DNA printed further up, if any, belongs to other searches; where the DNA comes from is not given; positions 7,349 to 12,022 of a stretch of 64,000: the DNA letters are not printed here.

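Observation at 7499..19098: Complete, compact type II-B CRISPR-Cas locus with a very large array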

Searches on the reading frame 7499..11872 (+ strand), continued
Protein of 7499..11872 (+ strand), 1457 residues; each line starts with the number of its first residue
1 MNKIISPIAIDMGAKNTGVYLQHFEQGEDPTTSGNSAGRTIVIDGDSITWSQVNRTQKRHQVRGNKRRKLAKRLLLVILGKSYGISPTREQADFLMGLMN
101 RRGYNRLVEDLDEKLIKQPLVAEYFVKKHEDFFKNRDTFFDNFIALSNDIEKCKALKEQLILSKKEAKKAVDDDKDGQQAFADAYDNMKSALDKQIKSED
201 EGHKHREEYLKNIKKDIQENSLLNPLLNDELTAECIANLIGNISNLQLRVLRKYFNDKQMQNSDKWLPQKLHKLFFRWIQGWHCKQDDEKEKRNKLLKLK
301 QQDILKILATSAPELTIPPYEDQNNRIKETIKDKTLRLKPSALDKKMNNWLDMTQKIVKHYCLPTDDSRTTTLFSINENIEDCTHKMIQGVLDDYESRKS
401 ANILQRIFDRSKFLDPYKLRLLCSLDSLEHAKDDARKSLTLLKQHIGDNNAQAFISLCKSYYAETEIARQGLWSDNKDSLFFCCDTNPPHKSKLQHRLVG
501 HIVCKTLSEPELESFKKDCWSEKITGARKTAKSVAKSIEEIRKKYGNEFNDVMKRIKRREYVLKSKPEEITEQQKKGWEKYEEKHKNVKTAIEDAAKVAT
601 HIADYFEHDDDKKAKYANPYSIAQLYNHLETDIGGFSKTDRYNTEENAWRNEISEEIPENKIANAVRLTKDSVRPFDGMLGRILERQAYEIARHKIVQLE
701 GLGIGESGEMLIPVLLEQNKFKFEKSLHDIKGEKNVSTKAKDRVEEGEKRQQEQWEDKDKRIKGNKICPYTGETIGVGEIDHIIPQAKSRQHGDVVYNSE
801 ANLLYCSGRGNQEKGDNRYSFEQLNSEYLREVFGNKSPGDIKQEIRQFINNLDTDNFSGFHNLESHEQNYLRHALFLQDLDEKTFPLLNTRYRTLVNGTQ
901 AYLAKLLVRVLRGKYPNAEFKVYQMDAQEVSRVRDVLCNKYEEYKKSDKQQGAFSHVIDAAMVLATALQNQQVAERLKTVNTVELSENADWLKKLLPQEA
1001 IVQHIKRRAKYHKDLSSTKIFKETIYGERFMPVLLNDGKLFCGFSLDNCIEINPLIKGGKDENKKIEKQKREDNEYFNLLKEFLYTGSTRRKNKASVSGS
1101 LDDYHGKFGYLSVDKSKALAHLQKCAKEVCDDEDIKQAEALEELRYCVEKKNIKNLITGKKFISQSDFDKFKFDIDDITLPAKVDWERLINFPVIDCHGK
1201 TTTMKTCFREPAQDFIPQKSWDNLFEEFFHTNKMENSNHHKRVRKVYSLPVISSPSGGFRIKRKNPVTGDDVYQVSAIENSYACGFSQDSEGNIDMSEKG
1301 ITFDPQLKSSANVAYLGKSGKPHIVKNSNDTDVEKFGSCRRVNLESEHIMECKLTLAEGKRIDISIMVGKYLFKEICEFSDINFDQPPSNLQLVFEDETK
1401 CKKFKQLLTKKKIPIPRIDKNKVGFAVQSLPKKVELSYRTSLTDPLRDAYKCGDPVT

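Call 24: find_related_loci(query=A1, collection=genome_contigs, flank=10000)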
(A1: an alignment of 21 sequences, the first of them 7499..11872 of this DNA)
Query A1 (1457 aa) in genome_contigs; peptide patterns used: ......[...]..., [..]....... (x = any residue, [..] = any of these).
102 stretches matched a pattern; 83 encode a relative of the query (tblastn E <= 1e-3); the best 80 are kept; 80 distinct loci.
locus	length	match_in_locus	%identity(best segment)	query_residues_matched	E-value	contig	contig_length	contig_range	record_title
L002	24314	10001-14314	53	3-1316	0e+0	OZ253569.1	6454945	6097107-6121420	MAG: Halioglobus sp. isolate bb56aa51-f25a-4d13-a50e-7265ea3c6a54 genome assembly, chromosome: 1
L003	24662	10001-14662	53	3-1456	0e+0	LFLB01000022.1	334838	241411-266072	MAG: Candidatus Spongiihabitans thiooxidans isolate LS_SOB contig16789, whole genome shotgun sequence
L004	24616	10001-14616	55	3-1456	0e+0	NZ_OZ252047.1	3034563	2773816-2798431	MAG: Candidatus Spongiihabitans sp. isolate 0f302991-e8ce-4c27-b8b3-1c27fcb5bdee chromosome 1, complete sequence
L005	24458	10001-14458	54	3-1381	0e+0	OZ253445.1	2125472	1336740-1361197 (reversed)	MAG: Gammaproteobacteria bacterium isolate 784a0e4a-5893-478c-96b6-681db1ea85f7 genome assembly, chromosome: 1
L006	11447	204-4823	55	1-1456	0e+0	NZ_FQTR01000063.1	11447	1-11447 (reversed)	Bacterium endosymbiont of Bathymodiolus sp. 5 South isolate BCLUESOX, whole genome shotgun sequence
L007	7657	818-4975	48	2-1319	0e+0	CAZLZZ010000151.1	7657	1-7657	MAG TPA_asm: uncultured Alcanivoracaceae bacterium isolate binchicken_co53_113 genome assembly, contig: NODE_6966_length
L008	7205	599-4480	34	2-1322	0e+0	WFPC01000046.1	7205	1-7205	MAG: Gammaproteobacteria bacterium isolate S012_40 k151_357772, whole genome shotgun sequence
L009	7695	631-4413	34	2-1287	0e+0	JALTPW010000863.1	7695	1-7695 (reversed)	MAG: Chromatiales bacterium isolate S140_maxbin2_scaf2bin.116 S140_NODE_6334_length_7695_cov_2.401823, whole genome shot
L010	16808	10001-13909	34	1-1321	0e+0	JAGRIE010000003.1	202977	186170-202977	MAG: Halioglobus sp. isolate HKST-UBA215 NODE_3_length_202977_cov_9.385293, whole genome shotgun sequence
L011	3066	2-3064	51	316-1232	0e+0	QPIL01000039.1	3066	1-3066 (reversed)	MAG: Methylococcales symbiont of Iophon sp. n. MRB-2018 isolate M1 NODE_87_length_3066_cov_5.1868_ID_173, whole genome s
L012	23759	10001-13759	33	3-1288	0e+0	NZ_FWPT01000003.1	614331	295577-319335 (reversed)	Parendozoicomonas haliclonae isolate S-B4-1U, whole genome shotgun sequence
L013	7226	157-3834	33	7-1287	0e+0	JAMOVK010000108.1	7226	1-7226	MAG: Deltaproteobacteria bacterium isolate PIR-30_metabat2_scaf2bin.024 PIR-30_scaffold_4398_c1, whole genome shotgun se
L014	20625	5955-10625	50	1-1453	0e+0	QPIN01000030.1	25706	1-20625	MAG: Methylococcales symbiont of Hymedesmia sp. n. MRB-2018 isolate N1 NODE_34_length_25706_cov_20.133, whole genome sho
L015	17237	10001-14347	31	1-1456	4e-177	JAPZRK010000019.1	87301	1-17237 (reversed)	MAG: Leptospira sp. isolate LE19-196.1C c_000000011296, whole genome shotgun sequence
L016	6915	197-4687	32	4-1456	2e-177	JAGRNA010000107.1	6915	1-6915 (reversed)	MAG: Leptospiraceae bacterium isolate HKST-UBA05 2015-01-06_1_(paired)_contig_93014, whole genome shotgun sequence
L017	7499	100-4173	31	1-1308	4e-172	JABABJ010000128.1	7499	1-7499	MAG: Leptospirales bacterium isolate bin56o c_000000678352, whole genome shotgun sequence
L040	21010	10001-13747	29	6-1298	8e-144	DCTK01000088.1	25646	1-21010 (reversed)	MAG TPA_asm: Sutterella sp. UBA1442 UBA1442_contig_41402, whole genome shotgun sequence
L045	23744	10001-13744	30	2-1285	6e-139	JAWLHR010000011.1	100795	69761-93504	MAG: Bdellovibrionales bacterium isolate 30dZY2.bin.76 NODE_376_length_100795_cov_27.094135, whole genome shotgun sequen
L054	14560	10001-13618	29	1-1285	2e-136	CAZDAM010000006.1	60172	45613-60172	MAG TPA_asm: uncultured bacterium isolate binchicken_co208_466 genome assembly, contig: NODE_580_length_60172_cov_9.7264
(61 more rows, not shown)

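Call 100: search_protein_families(library=padloc, proteins=[window:7499-11872:+], max_evalue=0.001)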
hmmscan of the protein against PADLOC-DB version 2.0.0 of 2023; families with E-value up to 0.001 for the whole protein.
window:7499-11872:+ (1457 aa): 3 families
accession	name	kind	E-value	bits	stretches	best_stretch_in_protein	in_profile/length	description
PDLC00972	Cas9b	-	1.4e-147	491.4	1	7-806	1-802/802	CRISPR system subtype II-B RNA-guided endonuclease Cas9/Csx12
PDLC01317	Cas9b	-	1.8e-140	467.8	1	7-806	1-691/691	CAS-II-B; effector__SPE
PDLC00974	Cas9b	-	6.3e-129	429.6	1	7-806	1-827/827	Cas9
